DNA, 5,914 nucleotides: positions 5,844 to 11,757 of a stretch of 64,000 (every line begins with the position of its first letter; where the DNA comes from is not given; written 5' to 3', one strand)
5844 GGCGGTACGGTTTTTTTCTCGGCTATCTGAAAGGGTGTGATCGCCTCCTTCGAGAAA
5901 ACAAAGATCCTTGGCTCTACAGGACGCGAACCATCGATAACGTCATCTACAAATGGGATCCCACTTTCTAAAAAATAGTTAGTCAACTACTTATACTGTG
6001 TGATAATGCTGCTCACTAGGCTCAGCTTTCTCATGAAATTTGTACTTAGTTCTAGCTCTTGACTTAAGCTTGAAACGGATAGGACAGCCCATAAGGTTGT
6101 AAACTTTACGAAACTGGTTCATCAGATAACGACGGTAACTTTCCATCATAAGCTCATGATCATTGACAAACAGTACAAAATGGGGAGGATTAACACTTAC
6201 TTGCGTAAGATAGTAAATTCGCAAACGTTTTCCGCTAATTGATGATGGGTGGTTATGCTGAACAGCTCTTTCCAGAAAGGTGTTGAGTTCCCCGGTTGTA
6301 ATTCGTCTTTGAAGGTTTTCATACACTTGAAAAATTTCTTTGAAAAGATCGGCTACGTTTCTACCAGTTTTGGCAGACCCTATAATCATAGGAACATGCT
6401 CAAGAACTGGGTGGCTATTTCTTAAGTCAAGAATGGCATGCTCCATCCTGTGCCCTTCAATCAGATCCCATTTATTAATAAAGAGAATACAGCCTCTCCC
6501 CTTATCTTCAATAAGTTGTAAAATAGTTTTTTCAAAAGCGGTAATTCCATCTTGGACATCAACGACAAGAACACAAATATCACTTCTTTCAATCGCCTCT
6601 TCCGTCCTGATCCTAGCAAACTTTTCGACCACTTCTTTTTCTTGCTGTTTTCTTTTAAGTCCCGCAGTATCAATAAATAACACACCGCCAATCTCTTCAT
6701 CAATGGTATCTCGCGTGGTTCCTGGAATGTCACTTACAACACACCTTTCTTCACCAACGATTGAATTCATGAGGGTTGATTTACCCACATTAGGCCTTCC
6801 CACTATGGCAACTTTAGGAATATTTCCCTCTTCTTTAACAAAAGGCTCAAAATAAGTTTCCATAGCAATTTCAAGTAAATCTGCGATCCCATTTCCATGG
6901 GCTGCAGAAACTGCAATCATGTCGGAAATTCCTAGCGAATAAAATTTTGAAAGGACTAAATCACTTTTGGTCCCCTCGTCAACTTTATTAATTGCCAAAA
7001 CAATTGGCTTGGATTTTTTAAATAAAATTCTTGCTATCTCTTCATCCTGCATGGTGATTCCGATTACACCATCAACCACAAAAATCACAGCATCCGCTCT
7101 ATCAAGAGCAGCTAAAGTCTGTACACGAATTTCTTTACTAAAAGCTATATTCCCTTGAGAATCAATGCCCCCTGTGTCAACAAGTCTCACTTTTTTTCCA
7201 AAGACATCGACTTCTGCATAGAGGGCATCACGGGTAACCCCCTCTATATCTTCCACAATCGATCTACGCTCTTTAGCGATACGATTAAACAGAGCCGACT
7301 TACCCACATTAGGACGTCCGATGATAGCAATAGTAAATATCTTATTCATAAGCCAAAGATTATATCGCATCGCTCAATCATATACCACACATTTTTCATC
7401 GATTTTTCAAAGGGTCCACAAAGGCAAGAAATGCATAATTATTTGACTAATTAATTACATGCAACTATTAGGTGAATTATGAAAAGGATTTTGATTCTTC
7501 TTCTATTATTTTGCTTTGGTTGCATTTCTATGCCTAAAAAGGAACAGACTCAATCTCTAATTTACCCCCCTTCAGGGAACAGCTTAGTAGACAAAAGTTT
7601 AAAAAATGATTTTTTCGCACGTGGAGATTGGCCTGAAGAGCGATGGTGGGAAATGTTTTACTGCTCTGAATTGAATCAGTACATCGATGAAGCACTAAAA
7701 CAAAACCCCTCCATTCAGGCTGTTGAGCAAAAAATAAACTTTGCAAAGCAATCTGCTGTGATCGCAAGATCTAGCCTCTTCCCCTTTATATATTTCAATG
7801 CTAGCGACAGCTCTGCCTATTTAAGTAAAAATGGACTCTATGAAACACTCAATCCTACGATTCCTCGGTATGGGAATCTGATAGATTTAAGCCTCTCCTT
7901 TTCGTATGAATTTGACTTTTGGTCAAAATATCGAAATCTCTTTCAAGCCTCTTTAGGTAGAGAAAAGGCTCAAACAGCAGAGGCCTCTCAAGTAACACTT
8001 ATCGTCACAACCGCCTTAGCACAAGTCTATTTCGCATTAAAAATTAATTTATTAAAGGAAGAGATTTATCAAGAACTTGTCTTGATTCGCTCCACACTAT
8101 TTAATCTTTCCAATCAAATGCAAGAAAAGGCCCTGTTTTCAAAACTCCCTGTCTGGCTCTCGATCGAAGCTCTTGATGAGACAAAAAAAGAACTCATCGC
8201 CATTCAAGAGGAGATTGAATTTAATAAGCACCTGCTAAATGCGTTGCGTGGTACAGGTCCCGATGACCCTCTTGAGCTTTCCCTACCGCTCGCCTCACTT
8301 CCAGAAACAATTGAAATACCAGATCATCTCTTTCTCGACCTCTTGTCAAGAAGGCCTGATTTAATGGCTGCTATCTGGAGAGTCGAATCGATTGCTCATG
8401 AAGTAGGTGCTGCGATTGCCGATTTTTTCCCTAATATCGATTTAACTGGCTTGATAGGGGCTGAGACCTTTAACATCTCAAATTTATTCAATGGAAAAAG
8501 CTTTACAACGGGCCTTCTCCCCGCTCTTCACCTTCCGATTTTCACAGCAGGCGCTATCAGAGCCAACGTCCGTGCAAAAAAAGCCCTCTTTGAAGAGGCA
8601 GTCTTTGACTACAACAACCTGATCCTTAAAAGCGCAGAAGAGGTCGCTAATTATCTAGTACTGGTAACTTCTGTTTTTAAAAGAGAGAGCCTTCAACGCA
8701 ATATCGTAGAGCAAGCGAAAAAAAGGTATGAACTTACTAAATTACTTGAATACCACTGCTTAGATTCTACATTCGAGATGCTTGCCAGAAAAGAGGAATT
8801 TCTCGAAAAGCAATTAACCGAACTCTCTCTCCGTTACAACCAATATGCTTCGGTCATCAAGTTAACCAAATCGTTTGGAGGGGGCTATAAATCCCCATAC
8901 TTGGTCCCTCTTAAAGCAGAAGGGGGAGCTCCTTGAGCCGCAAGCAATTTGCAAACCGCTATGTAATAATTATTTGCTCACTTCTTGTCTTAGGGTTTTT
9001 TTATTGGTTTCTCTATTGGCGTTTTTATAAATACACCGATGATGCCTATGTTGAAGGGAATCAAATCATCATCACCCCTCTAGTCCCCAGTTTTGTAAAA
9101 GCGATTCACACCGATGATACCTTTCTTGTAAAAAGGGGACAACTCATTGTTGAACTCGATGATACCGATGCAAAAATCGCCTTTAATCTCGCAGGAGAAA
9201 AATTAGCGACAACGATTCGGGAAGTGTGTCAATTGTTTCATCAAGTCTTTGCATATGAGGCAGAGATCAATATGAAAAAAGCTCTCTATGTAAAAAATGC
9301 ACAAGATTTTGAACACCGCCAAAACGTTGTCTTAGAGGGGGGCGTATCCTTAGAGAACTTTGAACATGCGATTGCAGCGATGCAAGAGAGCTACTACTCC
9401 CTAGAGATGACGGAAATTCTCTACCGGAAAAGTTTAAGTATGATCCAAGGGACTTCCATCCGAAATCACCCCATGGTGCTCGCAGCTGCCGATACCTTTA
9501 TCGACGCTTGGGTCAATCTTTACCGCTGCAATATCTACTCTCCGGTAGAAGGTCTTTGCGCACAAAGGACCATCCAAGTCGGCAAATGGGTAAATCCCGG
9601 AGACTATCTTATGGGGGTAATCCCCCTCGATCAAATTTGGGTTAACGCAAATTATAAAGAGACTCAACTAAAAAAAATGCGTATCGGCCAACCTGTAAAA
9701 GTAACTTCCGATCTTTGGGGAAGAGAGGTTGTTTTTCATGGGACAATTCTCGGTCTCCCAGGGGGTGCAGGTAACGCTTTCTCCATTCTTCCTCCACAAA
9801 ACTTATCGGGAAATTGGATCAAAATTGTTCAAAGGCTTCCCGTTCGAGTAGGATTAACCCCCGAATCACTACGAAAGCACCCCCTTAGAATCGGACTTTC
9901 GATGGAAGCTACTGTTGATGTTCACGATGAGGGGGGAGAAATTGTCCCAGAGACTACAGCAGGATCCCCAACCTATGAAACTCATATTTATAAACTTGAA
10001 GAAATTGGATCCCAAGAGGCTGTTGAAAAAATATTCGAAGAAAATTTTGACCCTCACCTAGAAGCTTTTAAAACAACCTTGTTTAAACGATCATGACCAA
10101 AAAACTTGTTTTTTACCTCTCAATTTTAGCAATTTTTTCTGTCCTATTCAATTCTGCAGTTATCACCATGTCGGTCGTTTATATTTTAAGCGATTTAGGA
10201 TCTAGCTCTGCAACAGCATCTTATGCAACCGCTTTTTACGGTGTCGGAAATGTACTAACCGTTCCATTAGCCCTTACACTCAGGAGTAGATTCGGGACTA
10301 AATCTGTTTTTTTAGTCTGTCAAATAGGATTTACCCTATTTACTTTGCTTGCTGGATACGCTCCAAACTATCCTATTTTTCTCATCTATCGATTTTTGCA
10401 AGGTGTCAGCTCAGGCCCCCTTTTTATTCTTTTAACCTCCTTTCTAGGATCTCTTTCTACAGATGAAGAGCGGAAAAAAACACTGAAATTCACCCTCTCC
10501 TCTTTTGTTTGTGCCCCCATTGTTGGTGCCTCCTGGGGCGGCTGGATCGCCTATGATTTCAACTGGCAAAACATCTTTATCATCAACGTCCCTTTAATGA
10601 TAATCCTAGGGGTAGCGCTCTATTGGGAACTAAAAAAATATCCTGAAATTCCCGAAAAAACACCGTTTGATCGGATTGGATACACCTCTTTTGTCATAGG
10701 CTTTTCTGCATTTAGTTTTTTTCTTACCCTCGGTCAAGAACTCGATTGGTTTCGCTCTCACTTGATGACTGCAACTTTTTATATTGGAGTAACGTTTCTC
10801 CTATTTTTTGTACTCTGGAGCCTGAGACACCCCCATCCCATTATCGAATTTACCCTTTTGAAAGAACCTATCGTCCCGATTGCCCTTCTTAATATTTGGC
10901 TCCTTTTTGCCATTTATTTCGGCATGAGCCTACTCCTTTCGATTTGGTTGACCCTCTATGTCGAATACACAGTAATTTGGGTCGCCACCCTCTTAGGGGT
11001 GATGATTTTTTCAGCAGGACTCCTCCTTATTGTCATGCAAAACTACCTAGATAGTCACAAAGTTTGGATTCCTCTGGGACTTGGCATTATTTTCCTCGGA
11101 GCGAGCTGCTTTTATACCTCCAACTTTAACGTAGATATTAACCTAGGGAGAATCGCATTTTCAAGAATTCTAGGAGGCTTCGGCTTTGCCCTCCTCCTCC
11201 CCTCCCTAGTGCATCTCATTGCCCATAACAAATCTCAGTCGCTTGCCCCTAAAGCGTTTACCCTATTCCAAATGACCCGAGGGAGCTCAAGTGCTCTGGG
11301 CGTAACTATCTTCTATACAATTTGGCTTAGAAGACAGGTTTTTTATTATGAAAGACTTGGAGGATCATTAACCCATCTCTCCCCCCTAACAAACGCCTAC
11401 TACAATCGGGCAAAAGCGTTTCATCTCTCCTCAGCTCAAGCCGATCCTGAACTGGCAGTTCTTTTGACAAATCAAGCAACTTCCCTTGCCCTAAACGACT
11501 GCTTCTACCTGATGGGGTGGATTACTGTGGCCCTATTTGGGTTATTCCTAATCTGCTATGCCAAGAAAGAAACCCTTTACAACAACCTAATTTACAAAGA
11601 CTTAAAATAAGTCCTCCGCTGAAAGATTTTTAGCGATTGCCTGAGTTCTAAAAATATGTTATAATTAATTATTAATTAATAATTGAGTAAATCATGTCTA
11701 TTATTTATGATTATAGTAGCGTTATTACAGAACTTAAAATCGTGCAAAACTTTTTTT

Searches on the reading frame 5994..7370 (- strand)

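Call 60: search_protein_families(library=pfam, proteins=[window:5994-7370:-], max_evalue=0.00001)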
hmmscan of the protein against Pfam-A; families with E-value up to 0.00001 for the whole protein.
window:5994-7370:- (459 aa): 9 families
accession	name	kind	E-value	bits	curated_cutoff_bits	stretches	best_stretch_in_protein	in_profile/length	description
PF01926.29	MMR_HSR1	-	2.7e-55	185.8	21.9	2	13-129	1-113/113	50S ribosome-binding GTPase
PF14714.11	KH_dom-like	-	2.2e-31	108.4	27.3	1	356-436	1-81/81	KH-domain-like of EngA bacterial GTPase enzymes, C-terminal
PF00009.33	GTP_EFTU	-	7.2e-29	101.2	26.5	2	184-350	3-186/188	Elongation factor Tu GTP binding domain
PF02421.24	FeoB_N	-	4e-25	88.6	27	2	13-167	2-154/156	Ferrous iron transport protein B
PF00350.29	Dynamin_N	-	8.7e-13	49.1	27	0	187-220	1-34/168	Dynamin family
PF04548.22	AIG1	-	1.5e-10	41.2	27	0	13-115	2-106/212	AIG1 family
PF03193.22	RsgA_GTPase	-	1.2e-09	38.6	30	0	101-219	31-148/174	RsgA GTPase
PF00071.28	Ras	-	2.3e-06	27.7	21.6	0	186-348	1-158/162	Ras family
PF00005.33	ABC_tran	-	2.6e-06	28.5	25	0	186-215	13-42/137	ABC transporter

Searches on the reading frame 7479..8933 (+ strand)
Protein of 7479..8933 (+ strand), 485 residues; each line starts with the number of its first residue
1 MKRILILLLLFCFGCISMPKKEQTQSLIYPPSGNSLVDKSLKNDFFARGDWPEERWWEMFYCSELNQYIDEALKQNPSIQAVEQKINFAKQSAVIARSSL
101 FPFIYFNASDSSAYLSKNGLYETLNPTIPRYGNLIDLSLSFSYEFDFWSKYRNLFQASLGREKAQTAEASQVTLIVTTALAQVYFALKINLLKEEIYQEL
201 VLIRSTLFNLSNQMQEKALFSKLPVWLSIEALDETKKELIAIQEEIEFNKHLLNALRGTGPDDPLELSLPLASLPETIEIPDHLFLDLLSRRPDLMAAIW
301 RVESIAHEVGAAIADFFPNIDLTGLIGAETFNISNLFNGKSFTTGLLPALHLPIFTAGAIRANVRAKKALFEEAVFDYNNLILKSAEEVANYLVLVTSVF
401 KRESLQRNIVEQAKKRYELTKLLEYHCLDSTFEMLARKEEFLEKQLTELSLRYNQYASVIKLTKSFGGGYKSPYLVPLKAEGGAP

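Call 60: search_protein_families(library=pfam, proteins=[window:7479-8933:+], max_evalue=0.00001)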
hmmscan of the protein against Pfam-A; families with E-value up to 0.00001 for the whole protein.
window:7479-8933:+ (485 aa): 1 family
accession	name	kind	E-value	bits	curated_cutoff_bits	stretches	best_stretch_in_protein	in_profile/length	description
PF02321.23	OEP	-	4.1e-29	102.1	22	2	288-455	8-175/187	Outer membrane efflux protein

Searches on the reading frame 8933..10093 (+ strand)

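Call 60: search_protein_families(library=pfam, proteins=[window:8933-10093:+], max_evalue=0.00001)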
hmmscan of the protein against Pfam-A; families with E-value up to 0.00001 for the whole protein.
window:8933-10093:+ (387 aa): 3 families
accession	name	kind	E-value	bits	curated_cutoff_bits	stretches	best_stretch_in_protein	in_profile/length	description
PF00529.27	CusB_dom_1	-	5.4e-17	62.3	26.5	1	108-330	12-89/89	Cation efflux system protein CusB domain 1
PF16576.10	HlyD_D23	-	1.5e-11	44.5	30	1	198-265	108-175/214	Barrel-sandwich domain of CusB or HlyD membrane-fusion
PF13437.12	HlyD_3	-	2.9e-09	38.1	22.2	1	201-272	2-73/106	HlyD family secretion protein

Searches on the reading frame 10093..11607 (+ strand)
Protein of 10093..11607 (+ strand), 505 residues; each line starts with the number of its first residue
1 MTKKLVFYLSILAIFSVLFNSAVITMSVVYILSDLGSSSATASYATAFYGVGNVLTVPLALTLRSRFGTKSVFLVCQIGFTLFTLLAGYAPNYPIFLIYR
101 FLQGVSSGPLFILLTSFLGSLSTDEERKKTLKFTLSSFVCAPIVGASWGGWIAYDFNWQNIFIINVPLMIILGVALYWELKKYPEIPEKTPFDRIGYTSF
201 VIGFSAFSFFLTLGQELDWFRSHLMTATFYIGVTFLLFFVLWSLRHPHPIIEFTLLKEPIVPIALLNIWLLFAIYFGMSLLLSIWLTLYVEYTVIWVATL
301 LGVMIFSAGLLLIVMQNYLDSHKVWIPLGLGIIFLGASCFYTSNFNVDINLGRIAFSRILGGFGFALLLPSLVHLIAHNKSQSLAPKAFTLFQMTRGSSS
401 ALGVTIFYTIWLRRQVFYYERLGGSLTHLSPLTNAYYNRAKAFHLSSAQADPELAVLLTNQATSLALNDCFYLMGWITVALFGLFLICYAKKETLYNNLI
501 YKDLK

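Call 60: search_protein_families(library=pfam, proteins=[window:10093-11607:+], max_evalue=0.00001)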
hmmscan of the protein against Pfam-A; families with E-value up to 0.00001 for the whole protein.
window:10093-11607:+ (505 aa): 1 family
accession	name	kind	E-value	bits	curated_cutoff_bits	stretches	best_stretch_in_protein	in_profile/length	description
PF07690.21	MFS_1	-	7.9e-32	111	33.4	1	12-403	3-346/347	Major Facilitator Superfamily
